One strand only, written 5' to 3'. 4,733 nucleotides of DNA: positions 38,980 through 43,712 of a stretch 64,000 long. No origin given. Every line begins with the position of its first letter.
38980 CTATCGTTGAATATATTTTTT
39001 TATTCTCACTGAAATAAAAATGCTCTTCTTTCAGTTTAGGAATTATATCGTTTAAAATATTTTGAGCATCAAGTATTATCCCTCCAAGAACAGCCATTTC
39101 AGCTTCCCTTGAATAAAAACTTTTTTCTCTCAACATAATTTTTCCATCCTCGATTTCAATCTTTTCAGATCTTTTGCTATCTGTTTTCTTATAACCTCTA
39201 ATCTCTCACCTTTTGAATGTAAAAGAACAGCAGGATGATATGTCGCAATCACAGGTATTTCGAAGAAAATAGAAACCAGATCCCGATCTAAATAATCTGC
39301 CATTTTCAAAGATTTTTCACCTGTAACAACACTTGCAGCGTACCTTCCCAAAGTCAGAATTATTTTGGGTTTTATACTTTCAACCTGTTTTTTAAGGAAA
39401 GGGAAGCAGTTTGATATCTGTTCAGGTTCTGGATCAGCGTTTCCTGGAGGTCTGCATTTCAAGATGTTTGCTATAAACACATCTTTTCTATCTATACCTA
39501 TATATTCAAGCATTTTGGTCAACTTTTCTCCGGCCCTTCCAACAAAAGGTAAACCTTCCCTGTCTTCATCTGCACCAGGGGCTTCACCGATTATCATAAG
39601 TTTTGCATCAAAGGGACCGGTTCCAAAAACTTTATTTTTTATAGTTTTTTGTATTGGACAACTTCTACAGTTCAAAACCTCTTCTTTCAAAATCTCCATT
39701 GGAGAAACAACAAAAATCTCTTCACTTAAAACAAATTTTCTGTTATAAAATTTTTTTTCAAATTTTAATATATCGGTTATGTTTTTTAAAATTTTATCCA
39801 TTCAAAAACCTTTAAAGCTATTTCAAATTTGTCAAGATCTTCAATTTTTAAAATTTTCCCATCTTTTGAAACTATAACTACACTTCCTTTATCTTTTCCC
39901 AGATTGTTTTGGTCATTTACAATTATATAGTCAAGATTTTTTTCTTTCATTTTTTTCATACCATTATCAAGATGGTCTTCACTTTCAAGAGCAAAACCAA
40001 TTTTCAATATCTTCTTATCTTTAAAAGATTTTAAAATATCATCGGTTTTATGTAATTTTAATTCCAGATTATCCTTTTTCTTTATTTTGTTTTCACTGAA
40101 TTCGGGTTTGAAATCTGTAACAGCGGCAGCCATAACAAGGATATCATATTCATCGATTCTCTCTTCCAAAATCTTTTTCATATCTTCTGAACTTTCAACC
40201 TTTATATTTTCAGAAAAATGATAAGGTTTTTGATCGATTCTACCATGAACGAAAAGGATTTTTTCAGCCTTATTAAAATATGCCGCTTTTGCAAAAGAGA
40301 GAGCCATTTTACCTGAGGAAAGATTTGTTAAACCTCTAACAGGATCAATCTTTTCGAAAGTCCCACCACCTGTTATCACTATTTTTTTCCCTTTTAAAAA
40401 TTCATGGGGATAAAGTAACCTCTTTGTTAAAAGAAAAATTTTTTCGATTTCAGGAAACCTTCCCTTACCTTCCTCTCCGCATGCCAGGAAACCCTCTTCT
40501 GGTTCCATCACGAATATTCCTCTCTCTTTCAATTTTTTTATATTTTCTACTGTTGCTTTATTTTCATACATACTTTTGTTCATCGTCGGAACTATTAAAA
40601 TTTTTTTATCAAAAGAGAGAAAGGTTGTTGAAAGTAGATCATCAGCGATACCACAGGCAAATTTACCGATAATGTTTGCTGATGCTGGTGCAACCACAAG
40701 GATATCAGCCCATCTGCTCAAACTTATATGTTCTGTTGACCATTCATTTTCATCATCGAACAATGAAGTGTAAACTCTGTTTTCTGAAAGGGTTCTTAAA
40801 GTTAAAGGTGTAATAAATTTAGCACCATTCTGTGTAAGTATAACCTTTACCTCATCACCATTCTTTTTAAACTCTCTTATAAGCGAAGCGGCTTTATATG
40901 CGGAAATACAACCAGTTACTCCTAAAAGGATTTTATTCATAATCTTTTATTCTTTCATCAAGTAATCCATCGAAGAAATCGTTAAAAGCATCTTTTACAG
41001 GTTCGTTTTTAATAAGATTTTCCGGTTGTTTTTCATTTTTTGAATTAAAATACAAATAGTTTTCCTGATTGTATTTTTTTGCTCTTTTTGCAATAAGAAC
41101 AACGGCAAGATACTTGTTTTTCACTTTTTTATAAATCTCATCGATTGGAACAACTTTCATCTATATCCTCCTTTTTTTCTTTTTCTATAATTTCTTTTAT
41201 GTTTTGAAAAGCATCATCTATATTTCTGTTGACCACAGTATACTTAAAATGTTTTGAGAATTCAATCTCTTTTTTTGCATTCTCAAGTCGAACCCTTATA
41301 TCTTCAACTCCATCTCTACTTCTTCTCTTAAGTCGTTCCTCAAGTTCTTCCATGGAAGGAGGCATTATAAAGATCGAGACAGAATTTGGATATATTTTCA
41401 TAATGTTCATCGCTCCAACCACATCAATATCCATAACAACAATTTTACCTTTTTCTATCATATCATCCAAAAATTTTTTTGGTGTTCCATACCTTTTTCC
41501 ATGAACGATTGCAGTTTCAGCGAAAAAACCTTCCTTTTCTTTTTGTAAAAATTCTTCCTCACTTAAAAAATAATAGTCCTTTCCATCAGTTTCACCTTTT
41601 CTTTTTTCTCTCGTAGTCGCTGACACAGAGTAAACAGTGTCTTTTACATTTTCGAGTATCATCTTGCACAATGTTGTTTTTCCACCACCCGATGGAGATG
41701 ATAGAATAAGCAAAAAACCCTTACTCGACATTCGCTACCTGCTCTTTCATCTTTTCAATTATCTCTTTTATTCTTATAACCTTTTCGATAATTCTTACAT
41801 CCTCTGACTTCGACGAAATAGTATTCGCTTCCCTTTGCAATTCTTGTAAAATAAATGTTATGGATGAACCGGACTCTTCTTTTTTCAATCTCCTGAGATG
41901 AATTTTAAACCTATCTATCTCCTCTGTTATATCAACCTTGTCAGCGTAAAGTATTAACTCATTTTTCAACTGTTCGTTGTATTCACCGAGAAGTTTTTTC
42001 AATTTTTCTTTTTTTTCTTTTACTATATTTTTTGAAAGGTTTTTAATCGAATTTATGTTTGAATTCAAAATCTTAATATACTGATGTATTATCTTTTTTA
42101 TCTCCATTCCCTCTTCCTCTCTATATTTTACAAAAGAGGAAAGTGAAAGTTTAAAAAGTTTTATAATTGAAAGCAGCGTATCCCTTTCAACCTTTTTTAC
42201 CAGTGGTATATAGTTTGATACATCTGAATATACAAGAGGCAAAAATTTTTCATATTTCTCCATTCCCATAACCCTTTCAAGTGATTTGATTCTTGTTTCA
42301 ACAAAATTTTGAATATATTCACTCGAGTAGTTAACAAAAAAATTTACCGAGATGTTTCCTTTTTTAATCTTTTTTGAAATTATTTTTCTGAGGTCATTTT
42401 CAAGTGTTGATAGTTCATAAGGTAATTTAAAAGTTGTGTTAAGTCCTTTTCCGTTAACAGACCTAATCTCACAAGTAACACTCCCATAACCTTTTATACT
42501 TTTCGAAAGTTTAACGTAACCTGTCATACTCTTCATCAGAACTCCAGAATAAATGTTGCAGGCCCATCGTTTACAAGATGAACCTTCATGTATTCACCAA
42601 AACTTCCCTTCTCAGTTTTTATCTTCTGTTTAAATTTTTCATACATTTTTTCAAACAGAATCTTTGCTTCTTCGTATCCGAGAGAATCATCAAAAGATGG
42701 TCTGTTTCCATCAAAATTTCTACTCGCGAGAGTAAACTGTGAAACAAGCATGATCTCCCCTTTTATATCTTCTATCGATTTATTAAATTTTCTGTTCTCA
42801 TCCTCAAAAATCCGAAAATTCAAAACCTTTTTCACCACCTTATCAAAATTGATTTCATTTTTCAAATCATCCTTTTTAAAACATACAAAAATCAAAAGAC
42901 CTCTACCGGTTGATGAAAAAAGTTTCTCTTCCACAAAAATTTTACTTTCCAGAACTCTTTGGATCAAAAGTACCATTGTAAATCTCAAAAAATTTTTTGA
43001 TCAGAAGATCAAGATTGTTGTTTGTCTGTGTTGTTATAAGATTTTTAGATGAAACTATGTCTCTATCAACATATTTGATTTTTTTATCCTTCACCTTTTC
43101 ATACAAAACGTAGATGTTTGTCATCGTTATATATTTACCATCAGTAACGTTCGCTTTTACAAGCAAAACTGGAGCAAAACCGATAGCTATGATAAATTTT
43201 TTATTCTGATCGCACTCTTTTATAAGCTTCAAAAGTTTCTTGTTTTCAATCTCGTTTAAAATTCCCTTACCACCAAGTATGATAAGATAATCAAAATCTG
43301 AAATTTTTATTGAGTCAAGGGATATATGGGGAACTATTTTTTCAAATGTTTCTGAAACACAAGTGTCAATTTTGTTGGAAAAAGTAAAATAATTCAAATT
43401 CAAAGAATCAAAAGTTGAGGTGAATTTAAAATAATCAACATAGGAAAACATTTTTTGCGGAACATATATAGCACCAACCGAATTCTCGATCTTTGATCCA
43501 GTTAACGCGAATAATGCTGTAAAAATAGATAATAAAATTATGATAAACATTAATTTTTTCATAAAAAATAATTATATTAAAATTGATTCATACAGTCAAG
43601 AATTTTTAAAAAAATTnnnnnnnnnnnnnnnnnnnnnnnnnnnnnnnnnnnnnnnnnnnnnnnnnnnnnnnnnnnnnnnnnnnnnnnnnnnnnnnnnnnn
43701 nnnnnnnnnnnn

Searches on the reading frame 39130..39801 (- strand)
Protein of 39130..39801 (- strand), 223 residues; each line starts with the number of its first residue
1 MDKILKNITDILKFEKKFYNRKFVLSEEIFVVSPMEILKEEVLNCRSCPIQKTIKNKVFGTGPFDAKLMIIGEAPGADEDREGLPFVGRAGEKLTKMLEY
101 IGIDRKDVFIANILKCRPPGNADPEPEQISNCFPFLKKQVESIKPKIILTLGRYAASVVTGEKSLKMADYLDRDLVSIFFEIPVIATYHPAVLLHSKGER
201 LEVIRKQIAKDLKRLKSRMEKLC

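Call 44: search_protein_families(library=pfam, proteins=[window:39130-39801:-], max_evalue=0.00001)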
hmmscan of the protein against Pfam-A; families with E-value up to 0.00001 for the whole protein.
window:39130-39801:- (223 aa): 1 family
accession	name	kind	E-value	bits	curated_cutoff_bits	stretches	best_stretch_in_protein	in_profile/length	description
PF03167.25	UDG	-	2.9e-36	125.1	24.3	1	59-212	1-140/141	Uracil DNA glycosylase superfamily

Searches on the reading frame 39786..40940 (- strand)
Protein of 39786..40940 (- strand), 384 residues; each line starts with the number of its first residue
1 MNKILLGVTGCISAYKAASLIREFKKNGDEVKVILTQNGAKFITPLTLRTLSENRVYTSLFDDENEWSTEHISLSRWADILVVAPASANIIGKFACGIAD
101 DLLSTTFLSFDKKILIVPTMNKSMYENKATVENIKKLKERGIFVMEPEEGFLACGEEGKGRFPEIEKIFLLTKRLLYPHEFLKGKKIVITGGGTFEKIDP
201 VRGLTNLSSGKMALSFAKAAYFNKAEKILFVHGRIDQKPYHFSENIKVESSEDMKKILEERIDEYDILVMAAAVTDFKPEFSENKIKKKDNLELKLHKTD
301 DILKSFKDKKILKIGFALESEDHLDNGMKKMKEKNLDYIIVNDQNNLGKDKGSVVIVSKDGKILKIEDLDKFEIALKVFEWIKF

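Call 44: search_protein_families(library=pfam, proteins=[window:39786-40940:-], max_evalue=0.00001)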
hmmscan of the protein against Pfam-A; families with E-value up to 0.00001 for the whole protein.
window:39786-40940:- (384 aa): 2 families
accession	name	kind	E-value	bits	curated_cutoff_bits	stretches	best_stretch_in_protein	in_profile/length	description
PF04127.22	DFP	-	1.8e-49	168.6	22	1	182-354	1-183/186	DNA/pantothenate metabolism flavoprotein C-terminal domain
PF02441.25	Flavoprotein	-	2.8e-35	121.8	22.7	1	3-169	2-155/162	Flavoprotein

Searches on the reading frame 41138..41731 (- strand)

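Call 44: search_protein_families(library=pfam, proteins=[window:41138-41731:-], max_evalue=0.00001)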
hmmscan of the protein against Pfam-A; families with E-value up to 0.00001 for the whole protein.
window:41138-41731:- (197 aa): 1 family
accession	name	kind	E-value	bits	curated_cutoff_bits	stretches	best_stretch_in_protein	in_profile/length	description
PF00625.27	Guanylate_kin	-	2.6e-42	145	25.2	1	7-185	4-182/182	Guanylate kinase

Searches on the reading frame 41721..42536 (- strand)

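Call 44: search_protein_families(library=pfam, proteins=[window:41721-42536:-], max_evalue=0.00001)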
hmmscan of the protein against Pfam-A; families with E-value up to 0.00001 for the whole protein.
window:41721-42536:- (271 aa): 2 families
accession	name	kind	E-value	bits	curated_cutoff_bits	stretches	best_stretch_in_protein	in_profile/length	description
PF08340.16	YicC-like_C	-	7e-26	91.2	27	1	166-271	7-120/120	Endoribonuclease YicC-like, C-terminal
PF03755.18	YicC-like_N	-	2e-20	74.2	25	1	1-147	1-155/156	Endoribonuclease YicC-like, N-terminal region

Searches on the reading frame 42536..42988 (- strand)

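Call 44: search_protein_families(library=pfam, proteins=[window:42536-42988:-], max_evalue=0.00001)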
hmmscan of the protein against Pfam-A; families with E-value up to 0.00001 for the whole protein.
window:42536-42988:- (150 aa): 1 family
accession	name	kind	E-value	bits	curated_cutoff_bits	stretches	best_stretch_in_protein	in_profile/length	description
PF02580.21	Tyr_Deacylase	-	1.1e-44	152.7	25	1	8-149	3-144/144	D-Tyr-tRNA(Tyr) deacylase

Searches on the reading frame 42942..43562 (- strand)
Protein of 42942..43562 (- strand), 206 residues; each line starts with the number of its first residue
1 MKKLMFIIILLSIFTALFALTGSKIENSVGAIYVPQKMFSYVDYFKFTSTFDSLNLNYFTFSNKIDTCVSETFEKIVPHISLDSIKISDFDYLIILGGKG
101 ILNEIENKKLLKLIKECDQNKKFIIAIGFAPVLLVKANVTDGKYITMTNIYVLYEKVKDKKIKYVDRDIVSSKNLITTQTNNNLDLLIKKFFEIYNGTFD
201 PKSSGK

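Call 44: search_protein_families(library=pfam, proteins=[window:42942-43562:-], max_evalue=0.00001)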
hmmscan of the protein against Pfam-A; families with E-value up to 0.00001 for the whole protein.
window:42942-43562:- (206 aa): 1 family
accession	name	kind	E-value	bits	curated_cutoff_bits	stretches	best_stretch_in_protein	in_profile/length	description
PF01965.30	DJ-1_PfpI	-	8e-19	68.5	26.6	1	43-192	15-163/165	DJ-1/PfpI family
